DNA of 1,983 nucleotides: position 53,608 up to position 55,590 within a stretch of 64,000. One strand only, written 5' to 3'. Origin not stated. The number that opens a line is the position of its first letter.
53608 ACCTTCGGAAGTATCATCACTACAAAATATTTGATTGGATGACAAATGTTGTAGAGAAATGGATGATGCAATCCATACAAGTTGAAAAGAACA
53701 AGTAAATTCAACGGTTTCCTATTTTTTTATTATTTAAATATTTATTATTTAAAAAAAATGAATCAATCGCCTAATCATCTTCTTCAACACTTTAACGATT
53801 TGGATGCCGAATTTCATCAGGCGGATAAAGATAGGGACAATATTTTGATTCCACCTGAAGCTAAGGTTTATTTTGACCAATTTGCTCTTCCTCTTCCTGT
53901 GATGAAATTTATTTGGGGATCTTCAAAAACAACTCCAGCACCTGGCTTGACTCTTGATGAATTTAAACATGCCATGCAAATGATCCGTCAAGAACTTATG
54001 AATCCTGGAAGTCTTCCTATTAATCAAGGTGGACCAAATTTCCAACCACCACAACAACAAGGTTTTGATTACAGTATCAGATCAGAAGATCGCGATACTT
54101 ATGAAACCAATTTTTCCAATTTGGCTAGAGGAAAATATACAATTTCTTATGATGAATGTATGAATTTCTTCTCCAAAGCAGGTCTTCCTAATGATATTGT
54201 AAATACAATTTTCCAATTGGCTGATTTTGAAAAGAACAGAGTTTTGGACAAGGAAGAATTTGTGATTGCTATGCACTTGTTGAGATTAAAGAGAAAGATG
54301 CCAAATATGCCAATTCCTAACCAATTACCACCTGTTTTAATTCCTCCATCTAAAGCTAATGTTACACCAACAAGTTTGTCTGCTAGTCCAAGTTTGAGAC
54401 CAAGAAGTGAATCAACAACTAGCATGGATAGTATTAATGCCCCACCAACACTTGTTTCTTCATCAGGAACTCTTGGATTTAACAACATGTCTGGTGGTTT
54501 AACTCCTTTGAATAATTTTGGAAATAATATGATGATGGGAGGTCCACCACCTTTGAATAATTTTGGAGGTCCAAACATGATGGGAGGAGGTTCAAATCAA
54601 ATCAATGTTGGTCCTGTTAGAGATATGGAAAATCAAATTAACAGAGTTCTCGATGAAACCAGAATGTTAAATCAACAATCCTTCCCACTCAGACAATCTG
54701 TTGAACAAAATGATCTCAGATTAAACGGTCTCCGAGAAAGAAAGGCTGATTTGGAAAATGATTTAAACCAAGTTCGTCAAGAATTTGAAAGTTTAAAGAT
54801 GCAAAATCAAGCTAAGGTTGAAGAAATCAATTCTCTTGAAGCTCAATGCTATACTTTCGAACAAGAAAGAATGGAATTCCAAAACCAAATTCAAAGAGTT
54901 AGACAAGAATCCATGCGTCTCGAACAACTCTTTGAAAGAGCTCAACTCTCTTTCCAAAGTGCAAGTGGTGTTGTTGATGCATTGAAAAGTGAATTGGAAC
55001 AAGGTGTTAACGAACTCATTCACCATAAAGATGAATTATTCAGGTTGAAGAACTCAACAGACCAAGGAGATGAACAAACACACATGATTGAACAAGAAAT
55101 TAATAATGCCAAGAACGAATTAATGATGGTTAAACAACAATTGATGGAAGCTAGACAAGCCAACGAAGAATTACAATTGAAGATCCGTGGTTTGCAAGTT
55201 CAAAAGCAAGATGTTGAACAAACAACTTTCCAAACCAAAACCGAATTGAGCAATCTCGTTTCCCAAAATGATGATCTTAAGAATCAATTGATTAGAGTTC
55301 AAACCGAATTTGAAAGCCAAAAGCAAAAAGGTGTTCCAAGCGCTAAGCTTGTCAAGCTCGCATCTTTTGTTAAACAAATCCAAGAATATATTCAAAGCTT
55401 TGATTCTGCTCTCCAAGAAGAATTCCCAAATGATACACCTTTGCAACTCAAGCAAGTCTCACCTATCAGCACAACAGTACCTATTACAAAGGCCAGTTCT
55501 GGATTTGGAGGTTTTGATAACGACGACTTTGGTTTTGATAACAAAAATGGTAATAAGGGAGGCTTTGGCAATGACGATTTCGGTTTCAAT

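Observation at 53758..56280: EH-domain scaffold with a previously undescribed D[DN]FGFD repeat array and terminal DPWSDF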

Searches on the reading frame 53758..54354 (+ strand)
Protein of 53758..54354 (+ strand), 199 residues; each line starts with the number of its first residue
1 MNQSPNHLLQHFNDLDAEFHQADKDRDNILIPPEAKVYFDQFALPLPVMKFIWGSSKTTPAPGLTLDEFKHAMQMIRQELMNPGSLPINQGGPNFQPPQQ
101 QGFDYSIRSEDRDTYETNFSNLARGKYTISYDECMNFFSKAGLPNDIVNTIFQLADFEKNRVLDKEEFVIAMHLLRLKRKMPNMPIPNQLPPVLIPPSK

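Call 30: find_homologous_proteins(query=A2, max_evalue=0.001)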
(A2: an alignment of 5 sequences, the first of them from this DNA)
Query A2 (5 sequences) (199 aa, profile of the alignment): 6 proteins with E <= 0.001 among 2421 candidates.
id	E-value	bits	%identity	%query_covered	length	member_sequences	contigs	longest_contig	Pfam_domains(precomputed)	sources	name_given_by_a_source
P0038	7.2e-24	103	26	95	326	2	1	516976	PF12763.14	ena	-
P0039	8.4e-23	99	25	87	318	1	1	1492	PF13499.13,PF12763.14,PF00036.39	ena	-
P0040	1.3e-20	92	34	48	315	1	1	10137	PF12763.14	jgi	jgi:epidermal growth factor receptor substrate 15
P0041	1.2e-11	63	26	88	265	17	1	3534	PF12763.14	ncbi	ncbi:hypothetical protein KC352_g25157, partial [Hortaea werneckii]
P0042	2.4e-8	52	27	89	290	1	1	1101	PF13405.13,PF13499.13,PF12763.14,PF13202.13,PF00036.39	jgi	-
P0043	6.1e-8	51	33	55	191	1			PF12763.14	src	-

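Call 31: search_solved_structures(query=A2, max_evalue=1, show_alignments=0)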
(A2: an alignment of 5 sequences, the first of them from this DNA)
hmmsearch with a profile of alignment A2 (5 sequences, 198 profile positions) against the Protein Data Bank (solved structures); distinct sequences matched with E-value up to 1: 44.
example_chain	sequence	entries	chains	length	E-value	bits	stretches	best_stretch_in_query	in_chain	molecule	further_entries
2jxc_A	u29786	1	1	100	9.7e-15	58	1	104-198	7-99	Epidermal growth factor receptor substrate 15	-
1eh2_A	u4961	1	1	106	1.2e-14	57.7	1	104-198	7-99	EPS15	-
1f8h_A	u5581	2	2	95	1.3e-14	57.6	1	105-198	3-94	EPIDERMAL GROWTH FACTOR RECEPTOR SUBSTRATE 15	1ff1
2kff_A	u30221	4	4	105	1.5e-13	54.1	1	109-198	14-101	EH domain-containing protein 1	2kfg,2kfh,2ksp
2khn_A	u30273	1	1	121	2.1e-13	53.6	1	92-193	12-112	Intersectin-1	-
3fia_A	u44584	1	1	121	2.2e-13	53.6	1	92-193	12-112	Intersectin-1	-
2jq6_A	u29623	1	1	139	3.3e-13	53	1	109-198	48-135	EH domain-containing protein 1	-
9rc1_A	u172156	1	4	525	9.6e-12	48.2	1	108-198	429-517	EH domain-containing protein 2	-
9rbu_A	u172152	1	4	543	1e-11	48.1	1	108-198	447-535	EH domain-containing protein 2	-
4cid_A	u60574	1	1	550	1.1e-11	48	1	108-198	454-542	EH DOMAIN-CONTAINING PROTEIN 2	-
2qpt_A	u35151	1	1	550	1.1e-11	48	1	108-198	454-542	EH DOMAIN-CONTAINING PROTEIN-2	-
7sox_A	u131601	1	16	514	2.6e-11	46.8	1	64-197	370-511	EH domain-containing protein 4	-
5mtv_A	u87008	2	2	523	2.7e-11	46.7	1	64-197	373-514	EH domain-containing protein 4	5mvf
1fi6_A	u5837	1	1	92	1.1e-08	38.2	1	105-195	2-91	EH DOMAIN PROTEIN REPS1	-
2kgr_A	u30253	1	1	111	1.4e-08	37.9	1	124-197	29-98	Intersectin-1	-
6yet_A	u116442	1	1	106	5.3e-06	29.4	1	105-193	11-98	Calcium-binding EF hand family protein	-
6yeu_A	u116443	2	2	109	3.8e-05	26.6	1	110-182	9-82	Calcium-binding EF hand family protein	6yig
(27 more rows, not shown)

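Call 39: predict_structure(alignment_id=A2)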
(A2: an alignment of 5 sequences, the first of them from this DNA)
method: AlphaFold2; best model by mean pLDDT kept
length: 199 residues; sequences in the alignment: 5
mean_pLDDT: 59.4   pTM: 0.39
mean pLDDT of the five models: 59.4, 52.8, 50.5, 50.3, 41.4
residues with pLDDT >= 90: 0; 70-90: 42; 50-70: 117; < 50: 40
segments of 3 or more residues with pLDDT < 50: 1-6, 22-24, 90-107, 190-199
pLDDT, mean of each block of 10 residues (from residue 1): 46 60 57 65 72 80 76 79 71 33 40 55 55 63 58 56 62 61 55 42
secondary structure, 60 per line:
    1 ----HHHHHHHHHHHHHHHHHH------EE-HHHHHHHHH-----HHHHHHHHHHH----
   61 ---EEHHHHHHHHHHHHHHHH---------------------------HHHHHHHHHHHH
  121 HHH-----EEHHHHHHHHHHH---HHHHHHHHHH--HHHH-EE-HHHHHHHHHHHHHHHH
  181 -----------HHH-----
elements in order: H5-22 H32-40 H46-56 H66-81 H109-123 H131-141 H145-154 H157-160 H165-180

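Call 43: fold_search(model_id=the predicted structure, library=pdb)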
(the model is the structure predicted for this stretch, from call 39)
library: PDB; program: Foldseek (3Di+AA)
matches with E <= 10: 257; with E <= 0.001: 0
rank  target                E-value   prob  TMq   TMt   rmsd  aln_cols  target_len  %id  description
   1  3fia                  2.1e-03  1.00  0.32  0.60   7.9        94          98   34  Crystal structure of the EH 1 domain from human intersectin-1 protein. Northeast Structural Genomics Consortium target H (released 2008-12-30)
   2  2qpt                  3.3e-03  1.00  0.35  0.16  17.3       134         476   28  Crystal structure of an EHD ATPase involved in membrane remodelling (released 2007-10-16)
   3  2khn_MODEL_1_A        4.6e-03  1.00  0.31  0.47  12.2       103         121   33  NMR solution structure of the EH 1 domain from human intersectin-1 protein. Northeast Structural Genomics Cons (released 2009-04-21)
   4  1eh2_MODEL_1_A        5.7e-03  1.00  0.34  0.64   6.6        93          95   31  STRUCTURE OF THE SECOND EPS15 HOMOLOGY DOMAIN OF HUMAN EPS15, NMR, 20 STRUCTURES (released 1999-07-22)
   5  2kff_MODEL_1_A        6.0e-03  1.00  0.34  0.59   5.4        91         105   36  Structure of the C-terminal domain of EHD1 with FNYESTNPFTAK (released 2009-12-22)
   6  4cid                  6.6e-03  1.00  0.34  0.15  17.2       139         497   27  Structural insights into the N-terminus of the EHD2 ATPase (released 2014-02-19)
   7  2jq6_MODEL_1_A        1.2e-02  1.00  0.34  0.46  12.9       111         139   32  Structure of EH-domain of EHD1 (released 2008-04-15)
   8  2kgr_MODEL_1_A        1.7e-02  1.00  0.33  0.55   6.1        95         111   28  Solution structure of protein ITSN1 from Homo sapiens. Northeast Structural Genomics Consortium target HR5524A (released 2009-03-31)
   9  1fi6_MODEL_1_A        2.9e-02  1.00  0.30  0.57   7.3        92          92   32  SOLUTION STRUCTURE OF THE REPS1 EH DOMAIN (released 2001-07-18)
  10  9lwo_A                3.4e-02  0.80  0.24  0.26  15.6       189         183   17  Cryo-EM structure of the cytosolic ARMH2-EFCAB9-CATSPERz subcomplex of the mouse CatSpermasome (released 2025-12-31)
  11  5vp3                  3.6e-02  0.72  0.22  0.22  13.1       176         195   18  Light-sensitive photoprotein (released 2018-05-09)
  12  7sox_A                5.2e-02  0.99  0.35  0.15  14.0       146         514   28  Cryo-electron tomography structure of membrane-bound EHD4 complex (released 2022-11-09)
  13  3fwc_E                5.5e-02  0.82  0.26  0.33  12.9       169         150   16  Sac3:Sus1:Cdc31 complex (released 2009-04-14)
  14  4tzr                  6.4e-02  0.90  0.28  0.13  15.9       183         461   15  Calcium-Dependent Protein Kinase 1 from Toxoplasma gondii (TgCDPK1) in complex with inhibitor UW1561 (released 2014-08-27)
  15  3upz                  6.8e-02  0.90  0.28  0.13  15.7       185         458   16  Calcium-Dependent Protein Kinase 1 from Toxoplasma gondii (TgCDPK1) in complex with bumpless BKI analog UW1243 (released 2012-03-14)
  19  6yet_MODEL_1_A        8.4e-02  1.00  0.32  0.56   6.9        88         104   24  Second EH domain of AtEH1/Pan1 (released 2021-03-31)
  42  6yeu_MODEL_1_A        2.4e-01  0.97  0.28  0.47   6.7        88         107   23  Second EH domain of AtEH1/Pan1 (released 2021-03-31)
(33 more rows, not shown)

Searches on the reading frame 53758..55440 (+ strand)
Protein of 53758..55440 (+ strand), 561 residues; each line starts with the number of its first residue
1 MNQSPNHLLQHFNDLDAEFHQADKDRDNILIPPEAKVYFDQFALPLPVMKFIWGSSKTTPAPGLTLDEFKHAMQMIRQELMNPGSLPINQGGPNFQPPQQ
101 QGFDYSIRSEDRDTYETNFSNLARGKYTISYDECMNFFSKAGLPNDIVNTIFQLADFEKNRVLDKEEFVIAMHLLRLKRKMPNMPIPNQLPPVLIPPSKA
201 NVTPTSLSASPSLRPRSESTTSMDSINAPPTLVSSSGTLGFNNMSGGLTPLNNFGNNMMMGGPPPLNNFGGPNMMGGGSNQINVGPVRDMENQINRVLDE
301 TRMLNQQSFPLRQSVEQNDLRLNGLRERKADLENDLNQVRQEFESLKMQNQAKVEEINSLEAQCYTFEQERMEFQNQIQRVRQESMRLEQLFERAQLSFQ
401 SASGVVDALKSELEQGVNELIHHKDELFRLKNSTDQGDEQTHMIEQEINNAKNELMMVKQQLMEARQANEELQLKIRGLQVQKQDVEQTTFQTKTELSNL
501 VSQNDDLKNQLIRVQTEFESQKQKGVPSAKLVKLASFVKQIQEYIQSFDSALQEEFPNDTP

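Call 26: search_solved_structures(query=window:53758-55440:+, max_evalue=0.01, show_alignments=2)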
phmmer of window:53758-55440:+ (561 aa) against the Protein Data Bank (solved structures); distinct sequences matched with E-value up to 0.01: 20.
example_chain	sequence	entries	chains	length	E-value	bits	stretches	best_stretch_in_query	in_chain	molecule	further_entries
1eh2_A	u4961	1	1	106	3.8e-12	49.3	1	102-200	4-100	EPS15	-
2kff_A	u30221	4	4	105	5.3e-12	48.9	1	109-200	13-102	EH domain-containing protein 1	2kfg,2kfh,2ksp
2jxc_A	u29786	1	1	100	8.4e-12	48.2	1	102-199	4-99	Epidermal growth factor receptor substrate 15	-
2jq6_A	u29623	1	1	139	8.9e-12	48.1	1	107-200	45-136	EH domain-containing protein 1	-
1f8h_A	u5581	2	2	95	2.3e-11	46.8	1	105-199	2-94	EPIDERMAL GROWTH FACTOR RECEPTOR SUBSTRATE 15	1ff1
5mtv_A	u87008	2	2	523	9.2e-11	44.8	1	86-203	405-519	EH domain-containing protein 4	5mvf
7sox_A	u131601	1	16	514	2.4e-10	43.4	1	86-199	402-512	EH domain-containing protein 4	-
2khn_A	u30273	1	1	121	6.7e-10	41.9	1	105-195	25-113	Intersectin-1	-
3fia_A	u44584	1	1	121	6.8e-10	41.9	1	105-195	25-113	Intersectin-1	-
9rc1_A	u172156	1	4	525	2e-09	40.4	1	108-200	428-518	EH domain-containing protein 2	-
9rbu_A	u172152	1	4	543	2.1e-09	40.3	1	108-200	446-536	EH domain-containing protein 2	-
2qpt_A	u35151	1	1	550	2.1e-09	40.2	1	108-200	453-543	EH DOMAIN-CONTAINING PROTEIN-2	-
4cid_A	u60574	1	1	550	2.1e-09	40.2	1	108-200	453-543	EH DOMAIN-CONTAINING PROTEIN 2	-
2kgr_A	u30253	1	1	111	1.3e-06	31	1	133-201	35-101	Intersectin-1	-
1iq3_A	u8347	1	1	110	2.7e-05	26.7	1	105-196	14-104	RALBP1-INTERACTING PROTEIN (PARTNER OF RALBP1)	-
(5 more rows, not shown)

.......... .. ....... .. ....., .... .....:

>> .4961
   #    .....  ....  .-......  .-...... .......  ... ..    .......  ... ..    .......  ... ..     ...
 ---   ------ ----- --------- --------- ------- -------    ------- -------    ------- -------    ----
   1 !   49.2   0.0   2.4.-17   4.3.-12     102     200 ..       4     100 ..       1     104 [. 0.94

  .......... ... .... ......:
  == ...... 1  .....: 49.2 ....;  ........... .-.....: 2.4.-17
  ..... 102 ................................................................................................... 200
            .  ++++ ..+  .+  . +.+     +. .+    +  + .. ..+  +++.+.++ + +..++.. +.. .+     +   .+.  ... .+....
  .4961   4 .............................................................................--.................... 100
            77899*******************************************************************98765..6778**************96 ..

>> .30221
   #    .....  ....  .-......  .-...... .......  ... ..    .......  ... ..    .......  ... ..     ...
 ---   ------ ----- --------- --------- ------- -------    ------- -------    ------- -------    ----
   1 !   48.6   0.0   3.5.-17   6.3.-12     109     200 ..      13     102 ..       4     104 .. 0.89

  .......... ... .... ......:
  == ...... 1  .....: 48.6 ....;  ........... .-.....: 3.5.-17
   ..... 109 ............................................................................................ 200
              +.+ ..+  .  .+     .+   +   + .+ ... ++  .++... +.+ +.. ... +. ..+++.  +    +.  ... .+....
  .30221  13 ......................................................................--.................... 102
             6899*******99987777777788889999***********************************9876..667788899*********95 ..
